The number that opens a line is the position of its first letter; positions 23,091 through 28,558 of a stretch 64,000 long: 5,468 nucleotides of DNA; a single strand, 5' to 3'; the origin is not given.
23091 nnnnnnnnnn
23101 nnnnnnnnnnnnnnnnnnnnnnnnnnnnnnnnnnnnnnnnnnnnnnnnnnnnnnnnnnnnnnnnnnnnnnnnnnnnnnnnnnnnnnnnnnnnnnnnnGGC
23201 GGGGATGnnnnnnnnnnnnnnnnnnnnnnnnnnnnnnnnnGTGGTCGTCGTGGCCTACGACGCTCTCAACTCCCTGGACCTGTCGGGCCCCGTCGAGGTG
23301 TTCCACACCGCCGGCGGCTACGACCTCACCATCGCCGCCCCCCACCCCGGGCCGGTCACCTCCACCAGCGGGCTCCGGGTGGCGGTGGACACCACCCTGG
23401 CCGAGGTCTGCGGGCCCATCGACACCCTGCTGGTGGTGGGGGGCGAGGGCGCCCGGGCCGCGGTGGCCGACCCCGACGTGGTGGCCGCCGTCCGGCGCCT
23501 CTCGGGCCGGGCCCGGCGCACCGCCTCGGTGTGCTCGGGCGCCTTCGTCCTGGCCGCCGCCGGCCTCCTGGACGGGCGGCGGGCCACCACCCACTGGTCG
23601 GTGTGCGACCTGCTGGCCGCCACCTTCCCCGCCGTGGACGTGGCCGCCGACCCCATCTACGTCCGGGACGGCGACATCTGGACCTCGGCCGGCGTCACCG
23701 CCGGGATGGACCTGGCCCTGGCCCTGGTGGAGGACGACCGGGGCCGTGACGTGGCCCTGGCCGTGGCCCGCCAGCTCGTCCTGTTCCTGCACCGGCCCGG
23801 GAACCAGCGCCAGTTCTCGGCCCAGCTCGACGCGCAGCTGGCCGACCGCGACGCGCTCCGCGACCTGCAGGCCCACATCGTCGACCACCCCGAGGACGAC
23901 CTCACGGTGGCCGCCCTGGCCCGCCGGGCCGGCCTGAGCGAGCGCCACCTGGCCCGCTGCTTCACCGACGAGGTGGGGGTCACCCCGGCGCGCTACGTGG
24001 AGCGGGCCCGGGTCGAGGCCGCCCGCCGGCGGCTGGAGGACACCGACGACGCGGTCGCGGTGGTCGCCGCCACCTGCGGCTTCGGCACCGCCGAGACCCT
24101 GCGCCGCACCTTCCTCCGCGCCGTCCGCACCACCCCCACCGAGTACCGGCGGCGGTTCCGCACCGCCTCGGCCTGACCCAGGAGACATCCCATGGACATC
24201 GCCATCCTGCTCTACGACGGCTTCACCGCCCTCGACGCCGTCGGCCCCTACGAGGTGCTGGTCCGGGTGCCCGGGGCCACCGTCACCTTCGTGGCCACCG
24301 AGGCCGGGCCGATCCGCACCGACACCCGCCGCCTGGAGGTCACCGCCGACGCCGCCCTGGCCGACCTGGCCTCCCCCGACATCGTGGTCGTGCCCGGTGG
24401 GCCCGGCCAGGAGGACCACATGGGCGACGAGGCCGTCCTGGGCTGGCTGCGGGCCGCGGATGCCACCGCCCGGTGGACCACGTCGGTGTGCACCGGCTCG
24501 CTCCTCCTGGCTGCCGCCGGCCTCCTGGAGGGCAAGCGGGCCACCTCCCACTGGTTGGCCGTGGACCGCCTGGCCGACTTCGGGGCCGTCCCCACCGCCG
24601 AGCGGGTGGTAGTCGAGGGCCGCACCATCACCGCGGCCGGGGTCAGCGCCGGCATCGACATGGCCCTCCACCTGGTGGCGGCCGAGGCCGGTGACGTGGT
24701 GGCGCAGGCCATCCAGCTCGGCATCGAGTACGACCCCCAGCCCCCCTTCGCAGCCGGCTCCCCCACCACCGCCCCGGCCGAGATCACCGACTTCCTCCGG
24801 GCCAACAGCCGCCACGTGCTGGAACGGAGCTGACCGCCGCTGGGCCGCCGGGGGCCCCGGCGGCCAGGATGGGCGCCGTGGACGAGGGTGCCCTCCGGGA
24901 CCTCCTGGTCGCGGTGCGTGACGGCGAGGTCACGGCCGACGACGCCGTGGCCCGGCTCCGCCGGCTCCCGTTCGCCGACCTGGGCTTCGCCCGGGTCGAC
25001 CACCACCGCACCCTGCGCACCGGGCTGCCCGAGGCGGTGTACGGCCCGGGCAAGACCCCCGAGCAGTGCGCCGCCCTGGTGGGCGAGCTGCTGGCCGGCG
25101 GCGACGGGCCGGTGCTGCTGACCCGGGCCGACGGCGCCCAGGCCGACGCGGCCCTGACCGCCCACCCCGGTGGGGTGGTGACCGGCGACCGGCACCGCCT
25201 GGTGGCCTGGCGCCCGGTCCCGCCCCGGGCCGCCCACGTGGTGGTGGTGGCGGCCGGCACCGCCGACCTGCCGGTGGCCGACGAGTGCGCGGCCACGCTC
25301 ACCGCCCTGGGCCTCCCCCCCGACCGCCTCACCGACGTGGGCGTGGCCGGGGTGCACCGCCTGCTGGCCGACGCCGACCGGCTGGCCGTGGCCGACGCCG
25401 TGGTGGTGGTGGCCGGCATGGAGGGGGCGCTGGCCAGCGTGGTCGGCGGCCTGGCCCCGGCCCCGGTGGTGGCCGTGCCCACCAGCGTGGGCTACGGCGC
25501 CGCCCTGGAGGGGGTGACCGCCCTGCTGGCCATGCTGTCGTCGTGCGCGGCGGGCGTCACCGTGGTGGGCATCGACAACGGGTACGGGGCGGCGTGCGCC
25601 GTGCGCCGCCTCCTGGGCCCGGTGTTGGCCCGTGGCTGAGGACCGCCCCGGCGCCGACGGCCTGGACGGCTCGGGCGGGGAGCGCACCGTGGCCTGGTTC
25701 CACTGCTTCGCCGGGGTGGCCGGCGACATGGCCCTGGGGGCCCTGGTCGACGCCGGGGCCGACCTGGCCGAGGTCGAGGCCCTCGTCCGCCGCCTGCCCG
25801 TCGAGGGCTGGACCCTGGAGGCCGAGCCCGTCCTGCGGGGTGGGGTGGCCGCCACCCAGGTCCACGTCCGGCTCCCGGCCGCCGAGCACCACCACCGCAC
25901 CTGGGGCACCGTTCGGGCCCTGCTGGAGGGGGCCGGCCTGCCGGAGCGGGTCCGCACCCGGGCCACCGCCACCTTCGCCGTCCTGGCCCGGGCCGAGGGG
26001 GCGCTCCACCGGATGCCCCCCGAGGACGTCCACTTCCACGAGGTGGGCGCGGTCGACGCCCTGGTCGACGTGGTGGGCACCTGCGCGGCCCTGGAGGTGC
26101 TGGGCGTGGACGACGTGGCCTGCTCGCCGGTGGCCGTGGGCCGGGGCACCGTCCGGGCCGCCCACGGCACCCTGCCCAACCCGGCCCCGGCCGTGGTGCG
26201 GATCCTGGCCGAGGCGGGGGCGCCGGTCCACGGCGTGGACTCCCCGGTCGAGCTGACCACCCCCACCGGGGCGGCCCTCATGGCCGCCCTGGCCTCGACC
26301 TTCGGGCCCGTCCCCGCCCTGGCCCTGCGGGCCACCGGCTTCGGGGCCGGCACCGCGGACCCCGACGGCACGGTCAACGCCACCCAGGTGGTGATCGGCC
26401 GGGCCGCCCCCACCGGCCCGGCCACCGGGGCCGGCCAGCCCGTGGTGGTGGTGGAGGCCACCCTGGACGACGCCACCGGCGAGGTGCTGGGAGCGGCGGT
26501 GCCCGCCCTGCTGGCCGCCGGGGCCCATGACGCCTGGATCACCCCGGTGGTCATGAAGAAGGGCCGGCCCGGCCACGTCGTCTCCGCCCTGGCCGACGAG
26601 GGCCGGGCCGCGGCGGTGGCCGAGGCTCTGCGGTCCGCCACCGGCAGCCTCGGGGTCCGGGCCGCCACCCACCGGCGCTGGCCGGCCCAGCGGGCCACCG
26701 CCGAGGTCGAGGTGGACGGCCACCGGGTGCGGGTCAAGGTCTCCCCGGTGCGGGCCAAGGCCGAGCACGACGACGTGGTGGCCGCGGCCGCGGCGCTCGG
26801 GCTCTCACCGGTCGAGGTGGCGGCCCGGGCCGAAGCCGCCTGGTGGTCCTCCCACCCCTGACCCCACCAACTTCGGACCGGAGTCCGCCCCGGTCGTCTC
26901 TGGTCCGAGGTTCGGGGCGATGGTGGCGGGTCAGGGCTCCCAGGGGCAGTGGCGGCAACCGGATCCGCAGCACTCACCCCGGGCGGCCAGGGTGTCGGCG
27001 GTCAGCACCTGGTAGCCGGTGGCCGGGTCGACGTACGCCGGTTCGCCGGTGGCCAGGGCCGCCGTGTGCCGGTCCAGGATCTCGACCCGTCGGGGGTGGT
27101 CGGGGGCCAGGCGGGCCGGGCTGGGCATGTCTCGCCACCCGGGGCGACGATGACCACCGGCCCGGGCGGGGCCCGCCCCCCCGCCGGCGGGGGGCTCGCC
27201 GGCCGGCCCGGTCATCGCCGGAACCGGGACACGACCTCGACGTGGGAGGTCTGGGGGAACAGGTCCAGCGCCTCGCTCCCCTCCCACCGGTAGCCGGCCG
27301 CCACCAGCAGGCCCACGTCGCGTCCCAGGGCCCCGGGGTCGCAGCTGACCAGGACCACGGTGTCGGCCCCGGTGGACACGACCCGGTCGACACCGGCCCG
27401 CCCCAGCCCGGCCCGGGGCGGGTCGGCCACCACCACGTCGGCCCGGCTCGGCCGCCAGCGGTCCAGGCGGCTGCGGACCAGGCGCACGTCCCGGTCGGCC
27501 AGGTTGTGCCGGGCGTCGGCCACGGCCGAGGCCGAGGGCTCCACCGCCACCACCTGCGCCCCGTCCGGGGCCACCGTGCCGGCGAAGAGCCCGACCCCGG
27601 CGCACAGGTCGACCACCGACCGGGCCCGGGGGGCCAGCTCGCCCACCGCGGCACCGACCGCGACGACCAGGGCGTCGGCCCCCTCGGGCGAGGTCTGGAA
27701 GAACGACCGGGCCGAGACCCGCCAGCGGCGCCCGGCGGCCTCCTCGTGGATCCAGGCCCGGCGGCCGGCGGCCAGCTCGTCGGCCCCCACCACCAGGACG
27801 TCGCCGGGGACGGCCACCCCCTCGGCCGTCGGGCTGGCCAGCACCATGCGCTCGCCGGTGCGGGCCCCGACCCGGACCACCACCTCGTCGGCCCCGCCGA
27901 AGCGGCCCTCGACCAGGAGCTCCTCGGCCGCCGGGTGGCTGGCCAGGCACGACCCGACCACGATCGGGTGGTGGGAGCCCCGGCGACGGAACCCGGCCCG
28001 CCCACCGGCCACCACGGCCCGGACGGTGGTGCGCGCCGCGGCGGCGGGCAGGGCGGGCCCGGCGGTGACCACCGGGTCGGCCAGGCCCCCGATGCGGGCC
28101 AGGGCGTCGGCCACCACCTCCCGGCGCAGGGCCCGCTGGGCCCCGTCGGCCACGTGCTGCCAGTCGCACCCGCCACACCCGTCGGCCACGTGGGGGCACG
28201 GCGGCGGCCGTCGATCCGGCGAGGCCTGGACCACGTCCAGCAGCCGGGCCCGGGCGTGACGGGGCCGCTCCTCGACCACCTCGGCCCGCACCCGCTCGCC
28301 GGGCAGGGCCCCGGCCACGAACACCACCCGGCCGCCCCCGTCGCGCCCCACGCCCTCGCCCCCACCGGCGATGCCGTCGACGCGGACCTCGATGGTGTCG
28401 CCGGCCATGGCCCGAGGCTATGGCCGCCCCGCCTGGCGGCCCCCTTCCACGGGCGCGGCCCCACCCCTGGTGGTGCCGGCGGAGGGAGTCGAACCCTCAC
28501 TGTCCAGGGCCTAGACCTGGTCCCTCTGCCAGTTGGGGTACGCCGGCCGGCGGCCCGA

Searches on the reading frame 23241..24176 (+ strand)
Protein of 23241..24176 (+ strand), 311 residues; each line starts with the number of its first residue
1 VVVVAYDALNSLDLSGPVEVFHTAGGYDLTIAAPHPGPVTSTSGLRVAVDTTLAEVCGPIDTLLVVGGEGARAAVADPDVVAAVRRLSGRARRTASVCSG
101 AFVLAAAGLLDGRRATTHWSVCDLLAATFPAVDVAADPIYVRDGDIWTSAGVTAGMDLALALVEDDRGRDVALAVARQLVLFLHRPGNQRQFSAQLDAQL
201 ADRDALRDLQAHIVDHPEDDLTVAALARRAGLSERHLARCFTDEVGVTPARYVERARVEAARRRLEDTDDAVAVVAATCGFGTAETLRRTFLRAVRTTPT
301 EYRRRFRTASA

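Call 10: search_protein_families(library=pfam, proteins=[window:23241-24176:+], max_evalue=0.01)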
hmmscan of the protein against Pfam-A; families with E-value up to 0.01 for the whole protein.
window:23241-24176:+ (311 aa): 3 families
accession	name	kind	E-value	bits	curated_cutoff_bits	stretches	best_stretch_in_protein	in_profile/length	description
PF01965.30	DJ-1_PfpI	-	4.3e-30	105.1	26.6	1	2-164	5-164/165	DJ-1/PfpI family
PF12833.13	HTH_18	-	1.9e-23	83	33.6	1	226-305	1-80/80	Helix-turn-helix domain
PF00165.29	HTH_AraC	-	1.3e-10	41.5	26.6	1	215-253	3-41/42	Bacterial regulatory helix-turn-helix proteins, AraC family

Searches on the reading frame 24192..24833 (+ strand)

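Call 10: search_protein_families(library=pfam, proteins=[window:24192-24833:+], max_evalue=0.01)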
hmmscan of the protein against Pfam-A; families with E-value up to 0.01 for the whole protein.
window:24192-24833:+ (213 aa): 1 family
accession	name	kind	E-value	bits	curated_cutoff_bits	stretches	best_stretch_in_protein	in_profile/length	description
PF01965.30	DJ-1_PfpI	-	9.5e-30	104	26.6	1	2-163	2-164/165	DJ-1/PfpI family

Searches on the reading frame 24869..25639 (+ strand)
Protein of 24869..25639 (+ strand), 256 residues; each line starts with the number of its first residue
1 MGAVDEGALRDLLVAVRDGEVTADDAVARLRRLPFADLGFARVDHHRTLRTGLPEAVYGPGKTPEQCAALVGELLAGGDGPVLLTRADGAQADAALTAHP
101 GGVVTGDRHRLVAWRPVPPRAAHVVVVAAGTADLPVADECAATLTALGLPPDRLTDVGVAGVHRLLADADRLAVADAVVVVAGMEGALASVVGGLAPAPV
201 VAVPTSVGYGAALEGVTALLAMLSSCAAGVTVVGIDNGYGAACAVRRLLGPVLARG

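Call 28: search_protein_families(library=pfam, proteins=[window:24869-25639:+], max_evalue=0.0001)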
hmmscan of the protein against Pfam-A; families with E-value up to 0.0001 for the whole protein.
window:24869-25639:+ (256 aa): 1 family
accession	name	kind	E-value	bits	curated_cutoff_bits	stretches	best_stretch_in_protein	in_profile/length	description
PF00731.26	AIRC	-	2.4e-11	43.8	30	1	124-249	2-127/148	AIR carboxylase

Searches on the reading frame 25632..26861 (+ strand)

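Call 28: search_protein_families(library=pfam, proteins=[window:25632-26861:+], max_evalue=0.0001)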
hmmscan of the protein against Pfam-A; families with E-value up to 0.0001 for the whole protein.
window:25632-26861:+ (409 aa): 1 family
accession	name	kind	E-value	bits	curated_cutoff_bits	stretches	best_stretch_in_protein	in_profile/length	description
PF01969.22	Ni_insertion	-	4.8e-120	401.6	22.1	1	22-396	2-374/375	Nickel insertion protein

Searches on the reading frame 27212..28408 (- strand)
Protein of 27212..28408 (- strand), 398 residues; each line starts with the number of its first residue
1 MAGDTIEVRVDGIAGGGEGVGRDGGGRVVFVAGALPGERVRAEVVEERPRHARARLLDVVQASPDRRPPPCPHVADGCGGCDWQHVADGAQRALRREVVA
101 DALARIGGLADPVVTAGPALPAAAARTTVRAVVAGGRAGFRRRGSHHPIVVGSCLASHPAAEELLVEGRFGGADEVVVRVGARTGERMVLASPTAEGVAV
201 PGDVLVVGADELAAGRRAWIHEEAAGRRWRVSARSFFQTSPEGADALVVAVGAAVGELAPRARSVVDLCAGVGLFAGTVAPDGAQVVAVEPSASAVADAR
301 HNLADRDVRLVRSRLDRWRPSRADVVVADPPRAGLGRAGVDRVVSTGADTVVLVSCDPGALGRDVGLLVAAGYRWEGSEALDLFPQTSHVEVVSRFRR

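Call 28: search_protein_families(library=pfam, proteins=[window:27212-28408:-], max_evalue=0.0001)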
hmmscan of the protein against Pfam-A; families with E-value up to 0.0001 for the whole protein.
window:27212-28408:- (398 aa): 4 families
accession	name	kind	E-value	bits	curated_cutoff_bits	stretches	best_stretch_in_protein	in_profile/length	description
PF01938.26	TRAM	-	1.4e-10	41.3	21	1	2-57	4-61/61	TRAM domain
PF05958.17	tRNA_U5-meth_tr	-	5.6e-07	29.3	23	0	323-392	284-350/357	tRNA (Uracil-5-)-methyltransferase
PF05175.20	MTS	-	1.7e-05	25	23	1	261-331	31-107/170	Methyltransferase small domain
PF13649.12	Methyltransf_25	-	5.4e-05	24.2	27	0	265-328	1-70/97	Methyltransferase domain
